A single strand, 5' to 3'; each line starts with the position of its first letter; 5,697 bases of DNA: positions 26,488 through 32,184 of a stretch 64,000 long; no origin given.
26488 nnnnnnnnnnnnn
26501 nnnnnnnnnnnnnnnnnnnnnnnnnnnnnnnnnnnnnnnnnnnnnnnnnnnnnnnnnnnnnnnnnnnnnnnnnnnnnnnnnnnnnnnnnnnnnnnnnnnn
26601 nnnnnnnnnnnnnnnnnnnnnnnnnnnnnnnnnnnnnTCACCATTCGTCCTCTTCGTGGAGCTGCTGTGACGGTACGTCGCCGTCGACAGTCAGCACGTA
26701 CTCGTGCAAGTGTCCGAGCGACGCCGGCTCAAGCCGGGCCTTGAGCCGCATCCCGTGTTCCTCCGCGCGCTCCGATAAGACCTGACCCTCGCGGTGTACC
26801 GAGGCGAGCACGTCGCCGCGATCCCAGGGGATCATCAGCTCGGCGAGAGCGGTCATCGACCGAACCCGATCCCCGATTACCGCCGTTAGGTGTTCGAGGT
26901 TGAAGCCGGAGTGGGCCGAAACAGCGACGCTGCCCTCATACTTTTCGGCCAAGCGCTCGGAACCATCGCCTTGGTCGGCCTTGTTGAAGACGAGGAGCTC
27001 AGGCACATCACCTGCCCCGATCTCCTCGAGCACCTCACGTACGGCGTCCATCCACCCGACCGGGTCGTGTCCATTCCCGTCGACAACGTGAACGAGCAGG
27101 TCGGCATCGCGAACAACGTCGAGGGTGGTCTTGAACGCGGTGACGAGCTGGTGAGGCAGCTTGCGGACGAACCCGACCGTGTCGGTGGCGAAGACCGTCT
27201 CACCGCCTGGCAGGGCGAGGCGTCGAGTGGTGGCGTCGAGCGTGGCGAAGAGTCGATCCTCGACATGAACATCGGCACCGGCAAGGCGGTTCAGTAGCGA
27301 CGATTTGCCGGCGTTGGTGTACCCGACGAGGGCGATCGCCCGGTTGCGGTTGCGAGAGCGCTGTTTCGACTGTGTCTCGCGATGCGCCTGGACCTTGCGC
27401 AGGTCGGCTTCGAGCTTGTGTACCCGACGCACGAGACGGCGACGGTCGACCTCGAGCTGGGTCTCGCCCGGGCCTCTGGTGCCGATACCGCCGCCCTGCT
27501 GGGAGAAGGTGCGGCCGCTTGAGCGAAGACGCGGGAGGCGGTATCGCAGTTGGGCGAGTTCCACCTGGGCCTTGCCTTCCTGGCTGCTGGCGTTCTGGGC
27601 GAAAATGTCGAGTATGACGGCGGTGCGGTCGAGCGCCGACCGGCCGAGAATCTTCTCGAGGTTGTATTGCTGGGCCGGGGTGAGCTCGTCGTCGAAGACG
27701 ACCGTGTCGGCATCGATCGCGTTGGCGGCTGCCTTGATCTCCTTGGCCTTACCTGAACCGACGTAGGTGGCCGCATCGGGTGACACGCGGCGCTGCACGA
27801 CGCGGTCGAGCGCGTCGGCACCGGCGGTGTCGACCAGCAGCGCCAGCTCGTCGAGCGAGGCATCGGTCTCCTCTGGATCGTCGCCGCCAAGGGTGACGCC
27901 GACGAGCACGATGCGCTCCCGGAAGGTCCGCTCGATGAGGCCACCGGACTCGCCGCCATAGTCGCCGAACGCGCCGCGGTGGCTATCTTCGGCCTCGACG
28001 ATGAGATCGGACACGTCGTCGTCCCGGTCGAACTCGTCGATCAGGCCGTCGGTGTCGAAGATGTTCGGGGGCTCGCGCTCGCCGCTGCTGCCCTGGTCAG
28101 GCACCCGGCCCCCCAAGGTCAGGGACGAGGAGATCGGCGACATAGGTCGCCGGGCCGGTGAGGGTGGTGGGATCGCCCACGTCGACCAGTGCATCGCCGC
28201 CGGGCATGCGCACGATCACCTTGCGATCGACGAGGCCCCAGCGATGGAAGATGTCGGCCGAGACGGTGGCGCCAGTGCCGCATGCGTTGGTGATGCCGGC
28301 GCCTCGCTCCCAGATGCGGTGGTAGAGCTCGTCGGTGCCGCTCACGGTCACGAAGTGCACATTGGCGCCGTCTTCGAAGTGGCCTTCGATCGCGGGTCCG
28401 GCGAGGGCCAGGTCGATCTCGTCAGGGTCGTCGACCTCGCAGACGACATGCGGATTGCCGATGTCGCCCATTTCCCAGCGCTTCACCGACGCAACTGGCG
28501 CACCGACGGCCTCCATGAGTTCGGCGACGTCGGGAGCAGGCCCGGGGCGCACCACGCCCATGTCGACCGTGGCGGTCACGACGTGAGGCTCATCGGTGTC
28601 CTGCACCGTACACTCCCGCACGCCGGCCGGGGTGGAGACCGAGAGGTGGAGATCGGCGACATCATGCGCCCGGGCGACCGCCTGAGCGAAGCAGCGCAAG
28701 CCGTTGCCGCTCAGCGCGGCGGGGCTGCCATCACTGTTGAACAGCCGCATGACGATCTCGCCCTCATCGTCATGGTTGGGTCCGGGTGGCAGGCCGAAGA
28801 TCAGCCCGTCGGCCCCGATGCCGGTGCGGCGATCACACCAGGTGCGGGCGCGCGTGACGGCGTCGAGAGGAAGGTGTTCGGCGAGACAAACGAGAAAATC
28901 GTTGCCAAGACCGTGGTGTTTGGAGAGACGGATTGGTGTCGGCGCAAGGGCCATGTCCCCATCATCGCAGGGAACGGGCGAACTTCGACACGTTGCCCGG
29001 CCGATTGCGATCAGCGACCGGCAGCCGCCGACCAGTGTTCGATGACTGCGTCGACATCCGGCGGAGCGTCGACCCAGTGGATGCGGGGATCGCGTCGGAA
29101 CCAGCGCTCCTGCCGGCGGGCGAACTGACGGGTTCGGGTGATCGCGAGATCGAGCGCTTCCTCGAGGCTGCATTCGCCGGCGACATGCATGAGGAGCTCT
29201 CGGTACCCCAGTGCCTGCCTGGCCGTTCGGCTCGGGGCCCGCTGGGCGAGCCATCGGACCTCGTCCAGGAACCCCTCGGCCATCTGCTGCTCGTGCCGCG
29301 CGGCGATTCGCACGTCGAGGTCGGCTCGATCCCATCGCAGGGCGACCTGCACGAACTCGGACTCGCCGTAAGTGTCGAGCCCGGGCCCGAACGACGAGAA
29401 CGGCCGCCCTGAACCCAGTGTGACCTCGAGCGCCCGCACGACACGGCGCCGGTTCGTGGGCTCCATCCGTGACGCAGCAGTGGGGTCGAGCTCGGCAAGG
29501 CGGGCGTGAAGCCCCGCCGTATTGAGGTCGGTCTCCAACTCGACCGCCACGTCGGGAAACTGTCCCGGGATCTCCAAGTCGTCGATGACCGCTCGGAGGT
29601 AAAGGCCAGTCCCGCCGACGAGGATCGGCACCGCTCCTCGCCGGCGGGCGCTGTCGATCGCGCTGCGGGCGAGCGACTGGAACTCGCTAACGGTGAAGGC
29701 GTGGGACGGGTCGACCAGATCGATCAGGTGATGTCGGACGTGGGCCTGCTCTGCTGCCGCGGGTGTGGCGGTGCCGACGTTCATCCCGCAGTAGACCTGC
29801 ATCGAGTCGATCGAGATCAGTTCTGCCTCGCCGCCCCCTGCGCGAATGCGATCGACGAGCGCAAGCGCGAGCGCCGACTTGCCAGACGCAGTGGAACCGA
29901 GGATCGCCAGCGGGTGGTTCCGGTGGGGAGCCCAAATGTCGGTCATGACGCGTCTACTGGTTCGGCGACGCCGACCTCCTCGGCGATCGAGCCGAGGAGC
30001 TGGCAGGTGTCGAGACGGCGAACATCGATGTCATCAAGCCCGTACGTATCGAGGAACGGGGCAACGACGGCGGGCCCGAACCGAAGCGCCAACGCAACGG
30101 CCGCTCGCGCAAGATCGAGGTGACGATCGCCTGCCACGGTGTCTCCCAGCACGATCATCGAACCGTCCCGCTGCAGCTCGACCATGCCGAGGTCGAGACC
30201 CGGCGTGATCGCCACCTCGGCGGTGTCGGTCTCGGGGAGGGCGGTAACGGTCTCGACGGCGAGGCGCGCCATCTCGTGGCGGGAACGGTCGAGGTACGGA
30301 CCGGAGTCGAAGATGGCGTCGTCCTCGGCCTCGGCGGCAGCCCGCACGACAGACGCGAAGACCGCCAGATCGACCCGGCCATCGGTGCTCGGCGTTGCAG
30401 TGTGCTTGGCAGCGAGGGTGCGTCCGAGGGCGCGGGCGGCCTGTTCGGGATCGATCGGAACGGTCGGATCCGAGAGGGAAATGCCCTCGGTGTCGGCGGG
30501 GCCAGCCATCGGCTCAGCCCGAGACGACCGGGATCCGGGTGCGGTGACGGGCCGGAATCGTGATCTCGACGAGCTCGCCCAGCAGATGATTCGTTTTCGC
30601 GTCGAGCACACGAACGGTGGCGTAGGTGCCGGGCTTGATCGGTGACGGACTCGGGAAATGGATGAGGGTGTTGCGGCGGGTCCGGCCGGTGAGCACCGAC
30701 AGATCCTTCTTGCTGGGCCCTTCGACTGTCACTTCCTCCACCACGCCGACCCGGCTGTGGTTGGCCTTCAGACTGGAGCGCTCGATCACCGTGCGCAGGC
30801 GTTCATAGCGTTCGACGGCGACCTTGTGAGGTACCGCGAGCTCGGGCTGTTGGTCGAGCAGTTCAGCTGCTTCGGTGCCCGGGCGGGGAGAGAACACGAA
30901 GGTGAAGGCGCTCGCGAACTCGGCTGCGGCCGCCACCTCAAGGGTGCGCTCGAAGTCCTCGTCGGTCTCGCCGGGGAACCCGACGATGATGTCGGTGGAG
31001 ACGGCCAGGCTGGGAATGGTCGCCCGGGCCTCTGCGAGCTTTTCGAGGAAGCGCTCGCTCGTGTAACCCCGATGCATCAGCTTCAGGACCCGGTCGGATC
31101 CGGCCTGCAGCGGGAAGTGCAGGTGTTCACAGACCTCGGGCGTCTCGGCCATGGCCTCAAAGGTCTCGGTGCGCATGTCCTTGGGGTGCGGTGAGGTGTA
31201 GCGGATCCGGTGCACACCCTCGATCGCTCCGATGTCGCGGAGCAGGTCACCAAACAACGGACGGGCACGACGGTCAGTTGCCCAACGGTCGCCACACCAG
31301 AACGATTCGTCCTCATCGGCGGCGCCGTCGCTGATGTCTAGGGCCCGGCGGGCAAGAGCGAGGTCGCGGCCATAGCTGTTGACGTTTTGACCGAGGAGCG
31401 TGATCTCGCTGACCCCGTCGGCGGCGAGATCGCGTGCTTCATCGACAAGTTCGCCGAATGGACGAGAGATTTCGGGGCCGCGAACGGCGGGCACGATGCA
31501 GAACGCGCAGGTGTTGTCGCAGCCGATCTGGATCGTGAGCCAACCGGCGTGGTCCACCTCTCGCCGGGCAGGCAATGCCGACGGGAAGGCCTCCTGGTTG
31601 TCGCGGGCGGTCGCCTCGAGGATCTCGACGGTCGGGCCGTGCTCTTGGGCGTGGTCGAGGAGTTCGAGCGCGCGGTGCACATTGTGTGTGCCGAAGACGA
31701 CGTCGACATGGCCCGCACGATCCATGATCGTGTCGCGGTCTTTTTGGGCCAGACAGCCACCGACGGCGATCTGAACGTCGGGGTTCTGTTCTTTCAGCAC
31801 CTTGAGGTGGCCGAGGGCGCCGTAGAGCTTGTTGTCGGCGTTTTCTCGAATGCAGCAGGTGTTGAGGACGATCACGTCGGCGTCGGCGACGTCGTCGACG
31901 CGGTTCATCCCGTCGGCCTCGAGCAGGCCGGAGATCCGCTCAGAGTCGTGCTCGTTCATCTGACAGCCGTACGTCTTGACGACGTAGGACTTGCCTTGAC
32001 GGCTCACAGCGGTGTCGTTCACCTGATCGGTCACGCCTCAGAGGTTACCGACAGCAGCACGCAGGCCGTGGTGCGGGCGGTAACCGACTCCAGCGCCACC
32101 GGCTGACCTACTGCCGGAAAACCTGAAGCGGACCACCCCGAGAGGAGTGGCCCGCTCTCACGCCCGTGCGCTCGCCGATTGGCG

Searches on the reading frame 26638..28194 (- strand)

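Call 24: search_protein_families(library=pfam, proteins=[window:26638-28194:-], max_evalue=0.00001)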
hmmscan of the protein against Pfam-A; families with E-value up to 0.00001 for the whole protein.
window:26638-28194:- (518 aa): 3 families
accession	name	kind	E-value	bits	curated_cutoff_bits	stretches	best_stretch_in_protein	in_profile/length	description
PF13167.11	GTP-bdg_N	-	2.8e-31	108.4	25.4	1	112-199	2-89/89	GTP-binding GTPase N-terminal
PF16360.10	GTP-bdg_M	-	7.2e-29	100.6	29.5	1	202-279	2-79/79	GTP-binding GTPase Middle Region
PF01926.29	MMR_HSR1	-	6.6e-21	75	21.9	1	287-405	2-113/113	50S ribosome-binding GTPase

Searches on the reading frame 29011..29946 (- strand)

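Call 25: search_protein_families(library=pfam, proteins=[window:29011-29946:-], max_evalue=0.00001)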
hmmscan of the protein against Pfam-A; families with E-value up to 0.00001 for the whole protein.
window:29011-29946:- (311 aa): 1 family
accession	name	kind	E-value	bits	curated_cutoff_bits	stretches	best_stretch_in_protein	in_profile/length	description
PF01715.23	IPPT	-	3.7e-75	253.2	23.6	1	50-286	1-243/243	IPP transferase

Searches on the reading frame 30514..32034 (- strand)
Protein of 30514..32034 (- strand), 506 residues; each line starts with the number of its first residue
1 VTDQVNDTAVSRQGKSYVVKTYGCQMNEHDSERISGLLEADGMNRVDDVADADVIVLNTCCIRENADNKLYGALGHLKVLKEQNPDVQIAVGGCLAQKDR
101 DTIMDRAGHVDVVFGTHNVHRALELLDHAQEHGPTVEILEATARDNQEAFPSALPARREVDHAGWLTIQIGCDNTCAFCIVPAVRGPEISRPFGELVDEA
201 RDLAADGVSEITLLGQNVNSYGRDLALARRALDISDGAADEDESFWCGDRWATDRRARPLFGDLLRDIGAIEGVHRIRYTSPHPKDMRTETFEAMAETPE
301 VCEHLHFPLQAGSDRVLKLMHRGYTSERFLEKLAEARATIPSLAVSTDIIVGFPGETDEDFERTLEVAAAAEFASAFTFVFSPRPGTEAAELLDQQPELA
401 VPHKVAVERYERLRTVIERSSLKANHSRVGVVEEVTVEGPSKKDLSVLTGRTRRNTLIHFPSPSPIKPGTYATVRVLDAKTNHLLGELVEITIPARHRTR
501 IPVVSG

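Call 11: search_protein_families(library=pfam, proteins=[window:30514-32034:-])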
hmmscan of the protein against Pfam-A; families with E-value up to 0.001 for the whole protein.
window:30514-32034:- (506 aa): 3 families
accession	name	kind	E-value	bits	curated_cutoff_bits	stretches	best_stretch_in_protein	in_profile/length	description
PF00919.26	UPF0004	-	4.9e-30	103.9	27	1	17-115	2-98/98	Uncharacterized protein family UPF0004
PF04055.27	Radical_SAM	-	2.2e-27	96.7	29.5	1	168-366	3-164/166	Radical SAM superfamily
PF01938.26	TRAM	-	3.7e-07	30.3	21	1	427-489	2-61/61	TRAM domain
